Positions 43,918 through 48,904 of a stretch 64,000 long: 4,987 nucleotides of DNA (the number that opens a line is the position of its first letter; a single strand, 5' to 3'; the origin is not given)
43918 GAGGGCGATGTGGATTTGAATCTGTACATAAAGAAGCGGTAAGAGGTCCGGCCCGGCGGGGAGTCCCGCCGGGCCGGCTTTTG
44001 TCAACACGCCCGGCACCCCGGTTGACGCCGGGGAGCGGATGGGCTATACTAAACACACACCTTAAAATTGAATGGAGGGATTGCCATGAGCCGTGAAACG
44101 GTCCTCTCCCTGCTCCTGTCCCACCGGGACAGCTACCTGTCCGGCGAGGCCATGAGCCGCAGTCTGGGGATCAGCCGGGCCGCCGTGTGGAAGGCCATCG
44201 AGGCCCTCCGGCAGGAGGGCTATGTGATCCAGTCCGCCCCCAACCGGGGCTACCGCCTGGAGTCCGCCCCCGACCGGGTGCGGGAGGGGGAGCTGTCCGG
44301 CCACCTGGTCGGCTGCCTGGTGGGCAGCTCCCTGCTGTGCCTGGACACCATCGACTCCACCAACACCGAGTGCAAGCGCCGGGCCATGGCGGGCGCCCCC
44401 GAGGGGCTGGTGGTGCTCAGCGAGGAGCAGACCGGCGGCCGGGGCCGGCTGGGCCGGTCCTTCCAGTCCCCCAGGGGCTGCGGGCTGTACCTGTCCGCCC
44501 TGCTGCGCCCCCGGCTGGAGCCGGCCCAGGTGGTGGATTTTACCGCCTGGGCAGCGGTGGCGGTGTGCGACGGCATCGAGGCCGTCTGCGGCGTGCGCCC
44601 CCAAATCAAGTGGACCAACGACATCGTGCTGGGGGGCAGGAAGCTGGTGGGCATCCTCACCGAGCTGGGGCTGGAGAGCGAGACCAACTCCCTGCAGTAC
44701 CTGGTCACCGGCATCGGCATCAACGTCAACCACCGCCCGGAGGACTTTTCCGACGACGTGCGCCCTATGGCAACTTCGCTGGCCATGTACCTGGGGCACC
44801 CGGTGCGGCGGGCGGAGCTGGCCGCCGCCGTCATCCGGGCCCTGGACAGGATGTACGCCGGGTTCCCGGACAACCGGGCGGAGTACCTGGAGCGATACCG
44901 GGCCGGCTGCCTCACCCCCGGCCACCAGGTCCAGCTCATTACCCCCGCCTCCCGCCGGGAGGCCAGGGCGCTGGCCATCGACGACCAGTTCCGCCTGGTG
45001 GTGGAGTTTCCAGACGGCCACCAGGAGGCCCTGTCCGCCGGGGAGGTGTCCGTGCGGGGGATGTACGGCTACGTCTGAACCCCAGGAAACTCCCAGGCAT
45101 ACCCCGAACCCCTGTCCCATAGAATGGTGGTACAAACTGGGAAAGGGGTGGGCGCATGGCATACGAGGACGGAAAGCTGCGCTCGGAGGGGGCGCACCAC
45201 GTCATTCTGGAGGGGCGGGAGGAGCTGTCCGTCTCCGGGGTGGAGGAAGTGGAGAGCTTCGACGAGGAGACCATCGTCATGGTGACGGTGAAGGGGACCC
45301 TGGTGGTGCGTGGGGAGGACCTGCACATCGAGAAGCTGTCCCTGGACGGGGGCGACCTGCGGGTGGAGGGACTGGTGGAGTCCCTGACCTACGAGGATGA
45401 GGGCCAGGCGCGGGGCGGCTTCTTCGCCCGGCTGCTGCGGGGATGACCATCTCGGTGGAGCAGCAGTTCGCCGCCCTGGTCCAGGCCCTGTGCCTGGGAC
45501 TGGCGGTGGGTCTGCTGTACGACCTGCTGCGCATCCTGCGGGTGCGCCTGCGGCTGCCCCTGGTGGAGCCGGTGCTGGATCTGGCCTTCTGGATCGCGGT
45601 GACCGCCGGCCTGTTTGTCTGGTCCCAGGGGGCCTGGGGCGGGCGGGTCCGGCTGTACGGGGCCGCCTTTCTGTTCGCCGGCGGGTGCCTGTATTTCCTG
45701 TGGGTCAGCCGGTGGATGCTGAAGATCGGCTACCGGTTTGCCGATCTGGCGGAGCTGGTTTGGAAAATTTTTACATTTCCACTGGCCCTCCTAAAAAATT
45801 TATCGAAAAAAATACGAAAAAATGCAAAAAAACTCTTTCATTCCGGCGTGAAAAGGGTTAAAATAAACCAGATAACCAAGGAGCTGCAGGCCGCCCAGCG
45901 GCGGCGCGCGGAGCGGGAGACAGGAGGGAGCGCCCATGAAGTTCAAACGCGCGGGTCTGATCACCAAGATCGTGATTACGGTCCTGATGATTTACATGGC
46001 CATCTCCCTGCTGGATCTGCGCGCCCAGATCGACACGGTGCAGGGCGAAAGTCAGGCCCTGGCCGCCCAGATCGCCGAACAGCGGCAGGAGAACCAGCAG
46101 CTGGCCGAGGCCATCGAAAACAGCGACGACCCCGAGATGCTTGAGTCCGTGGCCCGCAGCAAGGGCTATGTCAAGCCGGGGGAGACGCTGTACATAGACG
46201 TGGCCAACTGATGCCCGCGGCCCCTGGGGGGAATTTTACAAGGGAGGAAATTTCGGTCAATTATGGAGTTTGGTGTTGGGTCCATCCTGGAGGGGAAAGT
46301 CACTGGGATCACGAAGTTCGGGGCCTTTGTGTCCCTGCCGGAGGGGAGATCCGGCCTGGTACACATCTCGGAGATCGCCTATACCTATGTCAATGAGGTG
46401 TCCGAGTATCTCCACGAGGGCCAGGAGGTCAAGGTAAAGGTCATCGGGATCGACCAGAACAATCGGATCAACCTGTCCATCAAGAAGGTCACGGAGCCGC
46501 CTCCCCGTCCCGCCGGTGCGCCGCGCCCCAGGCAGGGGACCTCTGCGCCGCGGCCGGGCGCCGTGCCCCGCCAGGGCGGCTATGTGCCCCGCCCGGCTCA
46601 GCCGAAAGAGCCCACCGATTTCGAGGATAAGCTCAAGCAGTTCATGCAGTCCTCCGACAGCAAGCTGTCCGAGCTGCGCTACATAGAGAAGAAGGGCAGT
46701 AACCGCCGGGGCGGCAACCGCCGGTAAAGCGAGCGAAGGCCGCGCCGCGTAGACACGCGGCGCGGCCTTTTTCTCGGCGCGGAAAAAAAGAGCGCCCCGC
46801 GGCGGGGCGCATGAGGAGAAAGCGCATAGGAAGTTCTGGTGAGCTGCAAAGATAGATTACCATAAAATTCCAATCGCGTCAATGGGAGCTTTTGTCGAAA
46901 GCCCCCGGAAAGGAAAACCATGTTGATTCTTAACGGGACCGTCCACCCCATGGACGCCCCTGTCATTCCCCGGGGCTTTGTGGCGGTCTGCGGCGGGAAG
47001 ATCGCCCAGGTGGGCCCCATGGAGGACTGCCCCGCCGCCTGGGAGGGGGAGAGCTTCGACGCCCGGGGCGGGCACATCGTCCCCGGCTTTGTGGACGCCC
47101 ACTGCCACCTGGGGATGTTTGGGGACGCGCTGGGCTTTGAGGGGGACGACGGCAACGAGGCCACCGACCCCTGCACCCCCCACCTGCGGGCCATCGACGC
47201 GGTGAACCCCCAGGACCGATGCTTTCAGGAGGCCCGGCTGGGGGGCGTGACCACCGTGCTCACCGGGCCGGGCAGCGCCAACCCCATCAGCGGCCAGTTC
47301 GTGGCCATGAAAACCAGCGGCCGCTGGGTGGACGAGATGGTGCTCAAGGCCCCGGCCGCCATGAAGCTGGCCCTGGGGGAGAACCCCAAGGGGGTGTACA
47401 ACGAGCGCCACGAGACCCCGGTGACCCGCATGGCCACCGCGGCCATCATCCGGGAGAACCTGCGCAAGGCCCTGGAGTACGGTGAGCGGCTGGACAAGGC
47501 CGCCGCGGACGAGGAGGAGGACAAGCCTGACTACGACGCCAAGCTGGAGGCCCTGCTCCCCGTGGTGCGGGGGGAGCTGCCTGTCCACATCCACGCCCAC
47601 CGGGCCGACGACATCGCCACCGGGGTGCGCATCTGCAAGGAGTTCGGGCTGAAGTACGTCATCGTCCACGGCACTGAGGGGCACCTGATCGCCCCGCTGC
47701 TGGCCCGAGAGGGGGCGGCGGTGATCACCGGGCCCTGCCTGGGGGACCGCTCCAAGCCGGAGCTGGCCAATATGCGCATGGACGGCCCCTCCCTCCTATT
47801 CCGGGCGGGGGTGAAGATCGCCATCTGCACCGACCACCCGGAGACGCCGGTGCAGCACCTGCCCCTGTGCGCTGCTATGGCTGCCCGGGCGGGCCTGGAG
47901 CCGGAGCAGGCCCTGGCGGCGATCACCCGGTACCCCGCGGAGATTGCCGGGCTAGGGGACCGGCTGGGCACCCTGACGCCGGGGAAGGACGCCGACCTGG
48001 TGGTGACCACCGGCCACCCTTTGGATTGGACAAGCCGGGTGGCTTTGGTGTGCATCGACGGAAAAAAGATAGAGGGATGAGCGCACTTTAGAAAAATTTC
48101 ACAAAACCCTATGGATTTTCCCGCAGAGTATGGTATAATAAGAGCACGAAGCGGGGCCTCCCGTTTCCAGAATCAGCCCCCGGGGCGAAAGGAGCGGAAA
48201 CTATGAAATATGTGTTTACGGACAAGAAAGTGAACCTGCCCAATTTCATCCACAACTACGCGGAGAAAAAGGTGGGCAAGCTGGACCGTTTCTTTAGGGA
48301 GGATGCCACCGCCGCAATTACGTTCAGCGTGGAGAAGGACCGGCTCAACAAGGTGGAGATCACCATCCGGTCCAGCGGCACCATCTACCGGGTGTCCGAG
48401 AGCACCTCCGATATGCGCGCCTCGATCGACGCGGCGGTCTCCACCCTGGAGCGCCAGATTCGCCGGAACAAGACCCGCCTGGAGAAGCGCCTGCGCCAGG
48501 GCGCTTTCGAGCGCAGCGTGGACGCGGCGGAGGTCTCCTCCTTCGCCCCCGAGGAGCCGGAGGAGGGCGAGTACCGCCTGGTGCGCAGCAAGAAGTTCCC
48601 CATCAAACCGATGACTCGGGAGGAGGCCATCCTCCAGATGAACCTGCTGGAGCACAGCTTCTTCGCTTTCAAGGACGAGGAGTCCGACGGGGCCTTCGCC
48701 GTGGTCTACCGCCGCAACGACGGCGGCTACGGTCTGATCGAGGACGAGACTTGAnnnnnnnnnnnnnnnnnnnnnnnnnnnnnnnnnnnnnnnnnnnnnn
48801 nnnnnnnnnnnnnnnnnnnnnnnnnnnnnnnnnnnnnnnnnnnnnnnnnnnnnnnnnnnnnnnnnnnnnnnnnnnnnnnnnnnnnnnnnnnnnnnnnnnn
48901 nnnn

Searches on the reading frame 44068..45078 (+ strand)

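Call 63: search_protein_families(library=pfam, proteins=[window:44068-45078:+], max_evalue=0.001)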
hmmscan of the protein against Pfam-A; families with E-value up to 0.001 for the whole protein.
window:44068-45078:+ (336 aa): 3 families
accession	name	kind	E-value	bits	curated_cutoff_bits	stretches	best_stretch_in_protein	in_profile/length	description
PF03099.24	BPL_LplA_LipB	-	6.1e-17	62.2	21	1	94-219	4-133/133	Biotin/lipoate A/B protein ligase family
PF08279.18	HTH_11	-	6.7e-14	52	25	1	9-63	2-55/55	HTH domain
PF13412.12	HTH_24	-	0.00017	21.5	21.9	1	20-53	14-47/48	Winged helix-turn-helix DNA-binding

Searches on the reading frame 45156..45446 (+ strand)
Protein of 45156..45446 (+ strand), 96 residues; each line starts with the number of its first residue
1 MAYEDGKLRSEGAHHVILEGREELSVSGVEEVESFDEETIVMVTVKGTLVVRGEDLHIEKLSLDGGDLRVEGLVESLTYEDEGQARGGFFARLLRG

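Call 63: search_protein_families(library=pfam, proteins=[window:45156-45446:+], max_evalue=0.001)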
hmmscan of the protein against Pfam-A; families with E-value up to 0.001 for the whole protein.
window:45156-45446:+ (96 aa): 1 family
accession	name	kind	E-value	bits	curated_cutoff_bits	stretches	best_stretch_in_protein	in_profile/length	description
PF07873.16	YabP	-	1.9e-20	72.9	27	1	14-79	1-64/64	YabP family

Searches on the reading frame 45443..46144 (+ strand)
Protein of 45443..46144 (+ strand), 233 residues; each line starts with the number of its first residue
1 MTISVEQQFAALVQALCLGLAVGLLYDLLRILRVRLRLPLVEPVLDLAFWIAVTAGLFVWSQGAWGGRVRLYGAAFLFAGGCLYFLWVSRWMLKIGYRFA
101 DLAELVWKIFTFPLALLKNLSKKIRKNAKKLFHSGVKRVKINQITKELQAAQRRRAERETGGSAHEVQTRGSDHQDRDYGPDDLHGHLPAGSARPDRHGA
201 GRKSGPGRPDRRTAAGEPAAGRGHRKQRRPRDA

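Call 63: search_protein_families(library=pfam, proteins=[window:45443-46144:+], max_evalue=0.001)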
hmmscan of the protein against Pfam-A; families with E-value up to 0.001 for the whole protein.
window:45443-46144:+ (233 aa): 1 family
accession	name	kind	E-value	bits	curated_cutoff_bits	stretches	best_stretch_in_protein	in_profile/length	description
PF09578.15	Spore_YabQ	-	1.9e-12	47.6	27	1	13-89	2-79/79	Spore cortex protein YabQ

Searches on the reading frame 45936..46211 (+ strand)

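Call 63: search_protein_families(library=pfam, proteins=[window:45936-46211:+], max_evalue=0.001)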
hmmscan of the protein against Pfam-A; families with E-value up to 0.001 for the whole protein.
window:45936-46211:+ (91 aa): 1 family
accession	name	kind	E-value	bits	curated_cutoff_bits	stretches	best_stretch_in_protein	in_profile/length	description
PF04977.20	DivIC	-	1.4e-15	57.3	28.9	1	15-89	2-78/80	Septum formation initiator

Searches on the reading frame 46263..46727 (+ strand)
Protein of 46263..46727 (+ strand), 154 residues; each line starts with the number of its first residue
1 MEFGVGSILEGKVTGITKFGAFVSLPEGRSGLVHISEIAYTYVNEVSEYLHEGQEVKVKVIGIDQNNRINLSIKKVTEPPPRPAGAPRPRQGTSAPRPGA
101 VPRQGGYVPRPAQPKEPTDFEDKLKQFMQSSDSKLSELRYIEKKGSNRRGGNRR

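Call 63: search_protein_families(library=pfam, proteins=[window:46263-46727:+], max_evalue=0.001)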
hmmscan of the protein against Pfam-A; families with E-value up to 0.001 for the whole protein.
window:46263-46727:+ (154 aa): 2 families
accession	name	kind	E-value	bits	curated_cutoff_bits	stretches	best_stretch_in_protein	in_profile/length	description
PF00575.29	S1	-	1.9e-20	73.4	22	1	3-74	2-74/74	S1 RNA binding domain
PF23459.1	S1_RRP5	-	8.9e-06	26.6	27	1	6-67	4-65/72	RRP5 S1 domain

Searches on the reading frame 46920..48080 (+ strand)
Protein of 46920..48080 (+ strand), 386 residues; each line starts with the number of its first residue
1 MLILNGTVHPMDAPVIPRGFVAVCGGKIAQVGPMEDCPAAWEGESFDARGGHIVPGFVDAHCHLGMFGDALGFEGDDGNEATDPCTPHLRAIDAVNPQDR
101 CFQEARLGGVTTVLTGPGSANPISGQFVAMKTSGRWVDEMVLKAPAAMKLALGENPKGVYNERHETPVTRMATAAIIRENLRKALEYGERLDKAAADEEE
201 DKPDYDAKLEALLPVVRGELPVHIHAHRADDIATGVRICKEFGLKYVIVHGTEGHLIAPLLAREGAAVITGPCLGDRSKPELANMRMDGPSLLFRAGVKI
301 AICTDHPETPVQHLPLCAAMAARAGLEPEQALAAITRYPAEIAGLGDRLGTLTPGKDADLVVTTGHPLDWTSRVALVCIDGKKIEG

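Call 63: search_protein_families(library=pfam, proteins=[window:46920-48080:+], max_evalue=0.001)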
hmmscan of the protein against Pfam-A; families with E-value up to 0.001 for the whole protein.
window:46920-48080:+ (386 aa): 2 families
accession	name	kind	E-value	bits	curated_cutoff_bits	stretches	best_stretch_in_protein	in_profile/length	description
PF01979.26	Amidohydro_1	-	5.9e-19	68.9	25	1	53-380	2-341/345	Amidohydrolase family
PF07969.17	Amidohydro_3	-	3.1e-14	53.7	29.7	1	291-382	360-469/472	Amidohydrolase family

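Call 72: list_cluster_members(proteins=[L085:1771-3522:-, L085:11231-13114:+, L087:2078-3628:-, L089:2879-4480:+, L092:9568-10320:-, L001:17864-18907:-, window:46920-48080:+, window:44068-45078:+, window:61252-63396:-, L091:4247-6025:+])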
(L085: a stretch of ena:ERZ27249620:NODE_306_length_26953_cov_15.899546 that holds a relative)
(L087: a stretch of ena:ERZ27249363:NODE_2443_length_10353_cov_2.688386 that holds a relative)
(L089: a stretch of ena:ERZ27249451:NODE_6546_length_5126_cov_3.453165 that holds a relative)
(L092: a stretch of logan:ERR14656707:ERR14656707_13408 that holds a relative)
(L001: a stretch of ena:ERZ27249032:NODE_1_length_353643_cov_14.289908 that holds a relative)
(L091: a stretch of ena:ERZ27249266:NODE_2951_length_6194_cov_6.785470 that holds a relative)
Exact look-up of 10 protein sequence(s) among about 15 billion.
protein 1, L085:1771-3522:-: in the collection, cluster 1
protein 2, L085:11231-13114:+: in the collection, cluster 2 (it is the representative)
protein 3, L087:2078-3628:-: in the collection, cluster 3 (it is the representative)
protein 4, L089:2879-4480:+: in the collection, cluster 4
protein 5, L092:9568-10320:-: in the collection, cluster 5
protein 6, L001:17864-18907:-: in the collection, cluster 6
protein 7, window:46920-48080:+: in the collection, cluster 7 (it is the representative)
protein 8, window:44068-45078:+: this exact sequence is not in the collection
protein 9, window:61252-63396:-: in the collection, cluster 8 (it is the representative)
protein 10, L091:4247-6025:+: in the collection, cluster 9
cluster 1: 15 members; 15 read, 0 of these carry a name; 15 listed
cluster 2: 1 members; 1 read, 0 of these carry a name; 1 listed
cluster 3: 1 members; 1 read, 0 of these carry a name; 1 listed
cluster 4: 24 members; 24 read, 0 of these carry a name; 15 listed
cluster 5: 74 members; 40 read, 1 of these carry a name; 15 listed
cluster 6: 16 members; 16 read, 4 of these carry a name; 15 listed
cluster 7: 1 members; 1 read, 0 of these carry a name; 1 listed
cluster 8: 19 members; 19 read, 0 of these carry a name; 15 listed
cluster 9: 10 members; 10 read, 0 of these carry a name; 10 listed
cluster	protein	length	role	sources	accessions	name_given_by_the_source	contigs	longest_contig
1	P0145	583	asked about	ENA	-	-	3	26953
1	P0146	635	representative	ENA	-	-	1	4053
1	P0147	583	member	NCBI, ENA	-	-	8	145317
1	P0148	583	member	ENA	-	-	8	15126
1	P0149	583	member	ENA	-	-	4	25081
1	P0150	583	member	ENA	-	-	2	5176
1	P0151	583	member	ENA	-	-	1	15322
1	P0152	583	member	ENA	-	-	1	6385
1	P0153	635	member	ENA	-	-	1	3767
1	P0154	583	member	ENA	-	-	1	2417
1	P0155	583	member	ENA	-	-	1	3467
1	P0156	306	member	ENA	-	-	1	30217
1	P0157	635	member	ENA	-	-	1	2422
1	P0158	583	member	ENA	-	-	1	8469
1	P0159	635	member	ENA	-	-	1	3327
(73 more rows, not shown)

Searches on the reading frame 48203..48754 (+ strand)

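Call 3: search_protein_families(library=pfam, proteins=[window:48203-48754:+], max_evalue=0.01)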
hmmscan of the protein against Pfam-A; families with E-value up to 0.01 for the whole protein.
window:48203-48754:+ (183 aa): 2 families
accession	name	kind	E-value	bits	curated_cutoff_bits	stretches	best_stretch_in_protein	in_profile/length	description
PF16321.10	Ribosom_S30AE_C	-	2.1e-24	85.4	25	1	123-178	3-57/57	Sigma 54 modulation/S30EA ribosomal protein C terminus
PF02482.25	Ribosomal_S30AE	-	4e-21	76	23.7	1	4-93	2-87/88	Sigma 54 modulation protein / S30EA ribosomal protein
